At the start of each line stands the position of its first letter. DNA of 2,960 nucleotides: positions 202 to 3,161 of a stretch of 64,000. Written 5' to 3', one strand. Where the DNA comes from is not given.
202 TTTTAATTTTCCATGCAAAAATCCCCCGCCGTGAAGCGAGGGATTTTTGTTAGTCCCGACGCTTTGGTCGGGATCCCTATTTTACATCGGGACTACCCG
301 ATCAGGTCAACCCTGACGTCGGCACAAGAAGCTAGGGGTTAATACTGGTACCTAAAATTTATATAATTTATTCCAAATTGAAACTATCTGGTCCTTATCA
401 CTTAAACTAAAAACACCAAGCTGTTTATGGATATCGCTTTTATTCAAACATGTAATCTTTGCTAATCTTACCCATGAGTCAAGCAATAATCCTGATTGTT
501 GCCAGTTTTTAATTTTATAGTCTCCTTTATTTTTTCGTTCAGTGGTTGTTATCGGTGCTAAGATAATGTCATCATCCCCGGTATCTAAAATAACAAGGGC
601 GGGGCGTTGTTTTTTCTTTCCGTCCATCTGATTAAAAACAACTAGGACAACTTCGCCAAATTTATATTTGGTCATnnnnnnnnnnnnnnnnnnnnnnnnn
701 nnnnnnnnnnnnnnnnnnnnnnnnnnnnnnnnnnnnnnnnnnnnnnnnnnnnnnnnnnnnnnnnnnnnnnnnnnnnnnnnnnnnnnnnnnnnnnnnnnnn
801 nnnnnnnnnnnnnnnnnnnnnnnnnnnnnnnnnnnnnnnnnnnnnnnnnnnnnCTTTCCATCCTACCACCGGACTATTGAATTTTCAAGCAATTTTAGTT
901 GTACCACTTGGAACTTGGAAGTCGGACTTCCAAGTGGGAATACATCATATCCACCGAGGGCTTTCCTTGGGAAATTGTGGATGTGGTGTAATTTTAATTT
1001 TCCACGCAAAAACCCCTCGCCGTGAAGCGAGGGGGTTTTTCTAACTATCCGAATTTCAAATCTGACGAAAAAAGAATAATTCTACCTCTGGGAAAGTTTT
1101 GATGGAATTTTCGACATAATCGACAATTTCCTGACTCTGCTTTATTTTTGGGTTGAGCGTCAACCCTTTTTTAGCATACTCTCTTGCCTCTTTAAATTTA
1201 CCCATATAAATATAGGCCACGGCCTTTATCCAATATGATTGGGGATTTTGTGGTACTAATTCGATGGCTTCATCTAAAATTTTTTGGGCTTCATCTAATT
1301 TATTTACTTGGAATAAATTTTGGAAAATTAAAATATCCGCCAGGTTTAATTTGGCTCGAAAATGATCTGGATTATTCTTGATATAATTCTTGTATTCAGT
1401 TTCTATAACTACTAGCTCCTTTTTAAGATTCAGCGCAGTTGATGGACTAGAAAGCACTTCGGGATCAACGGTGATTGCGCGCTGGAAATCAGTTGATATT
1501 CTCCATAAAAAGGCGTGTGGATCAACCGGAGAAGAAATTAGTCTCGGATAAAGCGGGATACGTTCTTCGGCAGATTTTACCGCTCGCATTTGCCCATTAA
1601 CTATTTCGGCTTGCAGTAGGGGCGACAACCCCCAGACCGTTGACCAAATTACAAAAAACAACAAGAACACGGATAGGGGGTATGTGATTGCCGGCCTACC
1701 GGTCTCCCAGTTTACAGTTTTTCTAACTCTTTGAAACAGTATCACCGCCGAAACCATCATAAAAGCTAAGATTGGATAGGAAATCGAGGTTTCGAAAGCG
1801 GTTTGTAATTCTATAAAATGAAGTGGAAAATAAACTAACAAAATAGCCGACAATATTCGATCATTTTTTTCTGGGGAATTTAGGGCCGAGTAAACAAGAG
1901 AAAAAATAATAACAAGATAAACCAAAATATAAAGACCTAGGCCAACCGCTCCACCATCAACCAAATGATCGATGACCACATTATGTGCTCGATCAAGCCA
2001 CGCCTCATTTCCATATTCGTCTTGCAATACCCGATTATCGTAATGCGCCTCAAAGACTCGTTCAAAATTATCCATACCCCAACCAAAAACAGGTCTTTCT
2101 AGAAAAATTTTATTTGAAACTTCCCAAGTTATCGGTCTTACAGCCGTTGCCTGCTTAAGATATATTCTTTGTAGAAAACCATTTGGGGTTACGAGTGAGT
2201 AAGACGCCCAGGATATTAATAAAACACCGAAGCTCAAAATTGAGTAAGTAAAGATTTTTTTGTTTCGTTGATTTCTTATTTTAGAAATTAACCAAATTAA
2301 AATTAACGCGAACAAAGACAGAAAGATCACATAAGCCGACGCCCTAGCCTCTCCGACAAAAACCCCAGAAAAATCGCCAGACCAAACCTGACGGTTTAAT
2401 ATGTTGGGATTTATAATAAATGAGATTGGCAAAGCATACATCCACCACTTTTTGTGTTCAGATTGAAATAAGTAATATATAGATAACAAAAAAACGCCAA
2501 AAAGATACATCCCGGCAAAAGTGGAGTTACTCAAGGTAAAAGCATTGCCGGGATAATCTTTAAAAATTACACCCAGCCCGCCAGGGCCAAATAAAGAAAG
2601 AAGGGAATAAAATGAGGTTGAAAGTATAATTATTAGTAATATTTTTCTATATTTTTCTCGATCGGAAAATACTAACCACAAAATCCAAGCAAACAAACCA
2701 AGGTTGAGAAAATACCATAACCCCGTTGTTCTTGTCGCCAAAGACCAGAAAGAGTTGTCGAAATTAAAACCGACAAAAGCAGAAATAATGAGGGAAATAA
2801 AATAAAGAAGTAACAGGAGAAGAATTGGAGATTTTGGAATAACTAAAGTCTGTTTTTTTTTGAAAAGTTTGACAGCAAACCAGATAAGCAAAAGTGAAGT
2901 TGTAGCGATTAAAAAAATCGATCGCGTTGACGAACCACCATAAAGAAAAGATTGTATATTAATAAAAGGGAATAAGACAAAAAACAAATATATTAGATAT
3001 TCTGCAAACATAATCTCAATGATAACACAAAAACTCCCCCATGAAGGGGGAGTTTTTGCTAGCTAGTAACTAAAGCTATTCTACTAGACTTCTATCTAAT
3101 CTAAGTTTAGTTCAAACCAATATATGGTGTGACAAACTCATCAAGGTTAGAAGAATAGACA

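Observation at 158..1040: MazEF-like TA cassette bracketed by ~93-bp direct repeats carrying terminator hairpins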

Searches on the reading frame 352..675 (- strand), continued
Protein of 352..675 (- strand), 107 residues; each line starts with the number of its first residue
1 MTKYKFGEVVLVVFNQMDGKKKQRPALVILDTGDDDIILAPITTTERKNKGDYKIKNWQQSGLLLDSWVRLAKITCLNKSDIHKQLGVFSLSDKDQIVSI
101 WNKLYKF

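Call 69: predict_structure(alignment_id=A1)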
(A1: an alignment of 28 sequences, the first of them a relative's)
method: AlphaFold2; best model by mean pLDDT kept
length: 219 residues; sequences in the alignment: 28
mean_pLDDT: 88.2   pTM: 0.86
mean pLDDT of the five models: 88.2, 85.0, 84.9, 84.7, 80.3
residues with pLDDT >= 90: 137; 70-90: 67; 50-70: 8; < 50: 7
segments of 3 or more residues with pLDDT < 50: 1-3, 216-219
pLDDT, mean of each block of 10 residues (from residue 1): 69 95 93 95 87 87 92 97 96 94 90 88 88 92 93 85 92 93 92 82 78 59
secondary structure, 60 per line:
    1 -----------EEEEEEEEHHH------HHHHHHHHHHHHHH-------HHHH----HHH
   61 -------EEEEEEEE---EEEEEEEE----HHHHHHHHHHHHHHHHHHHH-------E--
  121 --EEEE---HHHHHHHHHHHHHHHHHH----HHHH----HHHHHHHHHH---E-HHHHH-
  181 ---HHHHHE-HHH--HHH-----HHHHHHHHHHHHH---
elements in order: E12-19 H29-42 H50-53 E68-75 E79-86 H91-110 E123-126 H130-147 H152-155 H160-169 H175-179 H184-188 H204-216

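Call 71: fold_search(model_id=the predicted structure, library=pdb)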
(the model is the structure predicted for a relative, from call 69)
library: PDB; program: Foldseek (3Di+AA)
matches with E <= 10: 868; with E <= 0.001: 9
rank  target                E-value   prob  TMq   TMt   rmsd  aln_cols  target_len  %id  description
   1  4er8_A                4.7e-06  1.00  0.50  0.64   5.3       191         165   14  Structure of the REP associates tyrosine transposase bound to a REP hairpin (released 2012-08-15)
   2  2vjv_A                2.9e-04  1.00  0.37  0.60   7.7       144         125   13  Crystal structure of the IS608 transposase in complex with left end 26-mer DNA hairpin and a 6-mer DNA representing th (released 2008-02-19)
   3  2a6m_B                3.1e-04  1.00  0.38  0.53  16.0       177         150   13  Crystal Structure of the ISHp608 Transposase (released 2005-10-25)
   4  5xox_A                3.5e-04  1.00  0.39  0.37  12.3       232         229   10  Crystal structure of tRNA(His) guanylyltranserase from Saccharomyces cerevisiae (released 2017-07-12)
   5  3wc0_E                3.5e-04  0.99  0.33  0.30  13.4       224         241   11  Crystal structure of C. albicans tRNA(His) guanylyltransferase (Thg1) with GTP (released 2013-12-18)
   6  2a6o_A                3.7e-04  1.00  0.37  0.51  14.7       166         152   14  Crystal Structure of the ISHp608 Transposase in Complex with Stem-loop DNA (released 2005-10-25)
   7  2vju_A                7.0e-04  1.00  0.37  0.58   5.6       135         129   14  Crystal structure of the IS608 transposase in complex with the complete Right end 35-mer DNA and manganese (released 2008-02-19)
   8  2xm3_A                7.9e-04  1.00  0.36  0.58   5.0       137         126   15  Deinococcus radiodurans ISDra2 Transposase Left end DNA complex (released 2010-10-13)
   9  2vic_A                9.4e-04  1.00  0.37  0.51  12.7       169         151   14  CRYSTAL STRUCTURE OF THE ISHP608 TRANSPOSASE IN COMPLEX with Left end 26- mer DNA and manganese (released 2008-02-19)
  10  2xo6_A                1.1e-03  1.00  0.37  0.56   8.0       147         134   13  DEINOCOCCUS RADIODURANS ISDRA2 TRANSPOSASE Y132F MUTANT COMPLEXED WITH LEFT END RECOGNITION AND CLEAVAGE SITE (released 2010-10-13)
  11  2a6m_A                1.1e-03  1.00  0.35  0.55   7.1       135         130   16  Crystal Structure of the ISHp608 Transposase (released 2005-10-25)
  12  2xm3_B                1.1e-03  1.00  0.36  0.57   5.9       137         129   13  Deinococcus radiodurans ISDra2 Transposase Left end DNA complex (released 2010-10-13)
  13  3wc1_A                1.3e-03  0.96  0.33  0.31  13.2       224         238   11  Crystal structure of C. albicans tRNA(His) guanylyltransferase (Thg1) with a G-1 deleted tRNA(His) (released 2013-12-18)
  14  2xma_B                1.5e-03  1.00  0.36  0.55   6.3       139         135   15  DEINOCOCCUS RADIODURANS ISDRA2 TRANSPOSASE RIGHT END DNA COMPLEX (released 2010-10-13)
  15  2xm3_C                1.7e-03  1.00  0.34  0.54   6.2       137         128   15  Deinococcus radiodurans ISDra2 Transposase Left end DNA complex (released 2010-10-13)
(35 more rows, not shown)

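Call 75: search_protein_families(library=pfam, proteins=[L046:3349-3924:+, L056:153-608:-, L064:3321-3920:-, L016:4729-5550:+, L103:1529-2122:+, L105:859-1443:+, L105:2670-2912:+, L105:3268-3552:+, L105:274-624:+], max_evalue=0.01)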
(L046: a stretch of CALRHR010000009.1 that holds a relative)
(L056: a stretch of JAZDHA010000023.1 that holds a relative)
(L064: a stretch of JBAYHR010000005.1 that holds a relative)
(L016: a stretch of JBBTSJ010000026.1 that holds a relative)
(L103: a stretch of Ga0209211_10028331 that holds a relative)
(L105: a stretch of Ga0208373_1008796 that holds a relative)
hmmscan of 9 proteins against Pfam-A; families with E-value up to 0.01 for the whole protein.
L046:3349-3924:+ (191 aa): 0 families

L056:153-608:- (151 aa): 0 families

L064:3321-3920:- (199 aa): 1 family
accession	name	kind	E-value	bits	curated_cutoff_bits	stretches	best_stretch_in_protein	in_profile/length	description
PF18933.6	PsbP_2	-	1e-06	29.3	27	1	14-192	3-175/184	PsbP-like protein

L016:4729-5550:+ (273 aa): 9 families
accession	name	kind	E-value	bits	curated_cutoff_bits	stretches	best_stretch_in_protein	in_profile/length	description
PF07719.23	TPR_2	-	6.6e-10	38.8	27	0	120-150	4-34/34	Tetratricopeptide repeat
PF13181.12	TPR_8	-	9.7e-08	32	25.7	1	223-252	2-31/34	Tetratricopeptide repeat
PF00515.34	TPR_1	-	1.8e-07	31.1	27.8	0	120-149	4-33/34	Tetratricopeptide repeat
PF13431.12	TPR_17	-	8.2e-07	29.3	24.4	0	146-172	8-33/34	Tetratricopeptide repeat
PF13424.12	TPR_12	-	9e-05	23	30.1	0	229-255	10-36/77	Tetratricopeptide repeat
PF13414.12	TPR_11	-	9.1e-05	22.5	26.8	1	128-161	5-38/42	TPR repeat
PF13174.12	TPR_6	-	0.00055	20.8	26.3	0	225-248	3-26/33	Tetratricopeptide repeat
PF14559.12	TPR_19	-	0.00084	20.1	25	0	130-193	4-65/68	Tetratricopeptide repeat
PF23914.1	TPR_CcmH_CycH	-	0.0084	16.4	42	0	148-251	47-150/158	Cytochrome c-type biogenesis protein H TPR domain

L103:1529-2122:+ (197 aa): 0 families

L105:859-1443:+ (194 aa): 1 family
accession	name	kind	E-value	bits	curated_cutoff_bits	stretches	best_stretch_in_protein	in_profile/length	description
PF01936.24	NYN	-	4.5e-17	63.4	24.2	1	13-168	1-144/145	NYN domain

L105:2670-2912:+ (80 aa): 0 families

L105:3268-3552:+ (94 aa): 2 families
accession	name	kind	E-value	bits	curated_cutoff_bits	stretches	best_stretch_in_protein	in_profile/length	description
PF05016.21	ParE_toxin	-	7.3e-07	30.1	23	1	26-88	25-89/89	ParE toxin of type II toxin-antitoxin system, parDE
PF15738.11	YafQ_toxin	-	0.0054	17.4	30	1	47-88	45-87/88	Bacterial toxin of type II toxin-antitoxin system, YafQ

L105:274-624:+ (116 aa): 1 family
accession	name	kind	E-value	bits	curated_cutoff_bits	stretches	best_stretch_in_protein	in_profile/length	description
PF02452.23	PemK_toxin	-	8.4e-15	55.4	23.1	1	11-107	2-102/109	PemK-like, MazF-like toxin of type II toxin-antitoxin system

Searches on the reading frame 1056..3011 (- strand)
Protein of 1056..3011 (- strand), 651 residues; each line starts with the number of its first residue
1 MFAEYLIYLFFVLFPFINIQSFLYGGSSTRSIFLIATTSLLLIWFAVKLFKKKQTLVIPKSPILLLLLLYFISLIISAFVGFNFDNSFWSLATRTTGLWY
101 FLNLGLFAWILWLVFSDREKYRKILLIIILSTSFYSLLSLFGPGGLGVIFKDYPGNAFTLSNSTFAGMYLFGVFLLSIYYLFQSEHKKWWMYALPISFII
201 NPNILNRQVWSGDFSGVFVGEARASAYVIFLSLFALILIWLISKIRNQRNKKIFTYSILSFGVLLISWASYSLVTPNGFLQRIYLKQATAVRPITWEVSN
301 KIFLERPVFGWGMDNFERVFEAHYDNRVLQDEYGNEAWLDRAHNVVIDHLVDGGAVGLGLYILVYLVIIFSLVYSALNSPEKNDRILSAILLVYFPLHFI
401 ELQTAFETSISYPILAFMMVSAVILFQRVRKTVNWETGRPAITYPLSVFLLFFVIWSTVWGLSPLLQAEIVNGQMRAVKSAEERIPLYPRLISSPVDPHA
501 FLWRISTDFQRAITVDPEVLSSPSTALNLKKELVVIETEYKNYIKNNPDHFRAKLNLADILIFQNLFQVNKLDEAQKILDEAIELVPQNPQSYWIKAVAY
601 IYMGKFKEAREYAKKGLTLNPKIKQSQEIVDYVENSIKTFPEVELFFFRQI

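Call 7: search_protein_families(library=pfam, proteins=[window:1056-3011:-], max_evalue=1)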
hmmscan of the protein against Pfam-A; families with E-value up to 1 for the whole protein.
window:1056-3011:- (651 aa): 19 families
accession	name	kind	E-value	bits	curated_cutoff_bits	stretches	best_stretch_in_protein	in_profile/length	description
PF04932.20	Wzy_C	-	3.5e-10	40.3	31.7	1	217-362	10-149/149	O-Antigen ligase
PF07719.23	TPR_2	-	8.1e-09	35.4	27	1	592-622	3-33/34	Tetratricopeptide repeat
PF00515.34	TPR_1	-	2.4e-08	33.9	27.8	1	596-622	7-33/34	Tetratricopeptide repeat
PF13181.12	TPR_8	-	8.2e-08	32.3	25.7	1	591-622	2-33/34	Tetratricopeptide repeat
PF14559.12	TPR_19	-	3.7e-07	30.8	25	1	567-617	2-52/68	Tetratricopeptide repeat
PF13432.12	TPR_16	-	7.1e-07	30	32.7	1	563-621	4-62/65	Tetratricopeptide repeat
PF13428.12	TPR_14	-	7.4e-06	26.6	23.5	0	592-622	3-33/44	Tetratricopeptide repeat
PF13431.12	TPR_17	-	0.00013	22.4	24.4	1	580-611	3-34/34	Tetratricopeptide repeat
PF14853.12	Fis1_TPR_C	-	0.00088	19.9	25.3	1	597-638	8-49/53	Fis1 C-terminal tetratricopeptide repeat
PF12895.13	ANAPC3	-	0.0012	19.5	27.2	1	564-612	31-78/82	Anaphase-promoting complex, cyclosome, subunit 3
PF13424.12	TPR_12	-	0.0061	17.2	30.1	1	566-619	13-74/77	Tetratricopeptide repeat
PF13414.12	TPR_11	-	0.0082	16.2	26.8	1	566-600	4-38/42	TPR repeat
PF23914.1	TPR_CcmH_CycH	-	0.016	15.5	42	1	545-621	78-152/158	Cytochrome c-type biogenesis protein H TPR domain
PF13374.12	TPR_10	-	0.017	15.6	27.5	0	597-618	9-30/42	Tetratricopeptide repeat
PF12569.14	NatA_aux_su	-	0.039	13.3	33.3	1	546-619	182-255/515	N-terminal acetyltransferase A, auxiliary subunit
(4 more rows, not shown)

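Call 8: search_protein_families(library=ncbifam, proteins=[window:1056-3011:-], max_evalue=1)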
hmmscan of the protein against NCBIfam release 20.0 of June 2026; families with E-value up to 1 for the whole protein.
window:1056-3011:- (651 aa): 10 families
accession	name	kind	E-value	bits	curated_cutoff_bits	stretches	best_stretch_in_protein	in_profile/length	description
TIGR02917.1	PEP_TPR_lipo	equivalog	4e-08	31.6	312.2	1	538-623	214-294/899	XrtA/PEP-CTERM system TPR-repeat protein PrsT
NF040959.1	MamA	equivalog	3.9e-05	23.2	200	1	540-622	94-171/204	magnetosome protein MamA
TIGR02521.1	type_IV_pilW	equivalog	0.00045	19.8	154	1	568-623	43-98/234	type IV pilus biogenesis/stability protein PilW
NF047371.1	FlcA_CTERM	equivalog_domain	0.0015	17.1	300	1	569-628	326-384/646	periplasmic flagellar collar protein FlcA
NF041522.1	TPR_sll0314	equivalog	0.01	15.1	225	1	563-628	25-90/275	Sll0314/Alr1548 family TPR repeat-containing protein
NF038257.2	exopoly_VpsP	subfamily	0.02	14.5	125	1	549-603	27-79/213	VpsP family polysaccharide biosynthesis protein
TIGR00990.1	3a0801s09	subfamily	0.022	13.4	757.25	1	563-622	340-397/615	mitochondrial import receptor subunit TOM70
TIGR02552.1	LcrH_SycD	equivalog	0.031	14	104.8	1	569-630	65-126/136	SycD/LcrH family type III secretion system chaperone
NF052415.1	T3SS_chap_SctY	equivalog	0.053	14.1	70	1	568-619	18-69/106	type III secretion apparatus assembly chaperone SctY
NF047558.1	TPR_END_plus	domain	0.37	10.8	32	0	593-625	2-34/56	TPR end-of-group domain-containing protein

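Call 29: find_encoding_contigs(protein=window:1056-3011:-, flank=4000, max_places=10)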
Protein window:1056-3011:- (651 aa): 2 contigs read that carry it; 2 places shown.
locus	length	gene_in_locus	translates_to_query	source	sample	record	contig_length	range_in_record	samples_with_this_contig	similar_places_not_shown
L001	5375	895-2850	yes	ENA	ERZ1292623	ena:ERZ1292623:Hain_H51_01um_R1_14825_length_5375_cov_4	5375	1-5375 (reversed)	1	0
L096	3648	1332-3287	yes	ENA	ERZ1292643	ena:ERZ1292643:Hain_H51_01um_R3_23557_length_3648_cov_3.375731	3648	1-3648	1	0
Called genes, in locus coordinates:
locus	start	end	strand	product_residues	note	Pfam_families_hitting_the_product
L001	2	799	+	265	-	?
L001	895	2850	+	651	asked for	PF04932:Wzy_C, PF00515:TPR_1 (faint), PF07719:TPR_2 (faint), PF13181:TPR_8 (faint), PF13428:TPR_14 (faint), PF13432:TPR_16 (faint), PF14559:TPR_19 (faint)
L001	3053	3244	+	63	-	-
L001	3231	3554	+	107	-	PF02452:PemK_toxin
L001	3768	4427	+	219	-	PF01797:Y1_Tnp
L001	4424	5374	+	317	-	?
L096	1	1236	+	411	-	?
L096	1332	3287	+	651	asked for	PF04932:Wzy_C, PF00515:TPR_1 (faint), PF07719:TPR_2 (faint), PF13181:TPR_8 (faint), PF13428:TPR_14 (faint), PF13432:TPR_16 (faint), PF14559:TPR_19 (faint)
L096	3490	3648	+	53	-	?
